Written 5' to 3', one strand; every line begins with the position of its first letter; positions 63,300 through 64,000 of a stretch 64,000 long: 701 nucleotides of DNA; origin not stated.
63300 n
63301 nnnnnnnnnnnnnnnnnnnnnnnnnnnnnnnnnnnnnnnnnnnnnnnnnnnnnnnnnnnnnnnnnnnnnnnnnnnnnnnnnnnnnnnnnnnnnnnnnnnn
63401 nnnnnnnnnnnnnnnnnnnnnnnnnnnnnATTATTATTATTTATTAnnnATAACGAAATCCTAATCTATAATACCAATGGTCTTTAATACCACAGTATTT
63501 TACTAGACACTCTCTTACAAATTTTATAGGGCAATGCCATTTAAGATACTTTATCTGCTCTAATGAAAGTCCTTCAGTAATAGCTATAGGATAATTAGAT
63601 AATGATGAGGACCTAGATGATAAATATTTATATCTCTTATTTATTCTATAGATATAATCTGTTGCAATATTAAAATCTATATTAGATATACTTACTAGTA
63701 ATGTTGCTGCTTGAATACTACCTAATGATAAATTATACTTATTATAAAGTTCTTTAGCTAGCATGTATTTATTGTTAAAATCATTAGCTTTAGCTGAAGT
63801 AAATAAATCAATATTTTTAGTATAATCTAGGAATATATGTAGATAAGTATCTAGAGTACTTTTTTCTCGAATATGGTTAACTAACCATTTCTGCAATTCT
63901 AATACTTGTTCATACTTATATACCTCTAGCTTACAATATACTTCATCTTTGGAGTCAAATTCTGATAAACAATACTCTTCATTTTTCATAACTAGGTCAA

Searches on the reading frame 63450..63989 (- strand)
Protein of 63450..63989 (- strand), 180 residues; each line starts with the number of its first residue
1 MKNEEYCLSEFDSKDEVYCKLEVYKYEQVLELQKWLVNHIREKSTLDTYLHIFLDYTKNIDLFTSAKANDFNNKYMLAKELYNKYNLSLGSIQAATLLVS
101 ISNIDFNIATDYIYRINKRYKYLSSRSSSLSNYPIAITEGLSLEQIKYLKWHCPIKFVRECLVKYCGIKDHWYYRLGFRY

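Call 38: find_encoding_contigs(protein=window:63450-63989:-, flank=10000, max_places=4)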
Protein window:63450-63989:- (180 aa): no gene with exactly this product is on record in the collection.

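Call 39: find_related_loci(query=window:63450-63989:-, collection=viral_contigs, flank=10000)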
Query window:63450-63989:- (180 aa) in viral_contigs; peptide patterns used: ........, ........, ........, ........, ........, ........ (x = any residue, [..] = any of these).
11 stretches matched a pattern, but none encodes a relative of the query by tblastn (E <= 1e-3).

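Call 41: find_related_loci(query=window:63450-63989:-, collection=metagenome_contigs, flank=10000)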
Query window:63450-63989:- (180 aa) in metagenome_contigs; peptide patterns used: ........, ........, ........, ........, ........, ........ (x = any residue, [..] = any of these).
182 stretches matched a pattern, but none encodes a relative of the query by tblastn (E <= 1e-3).
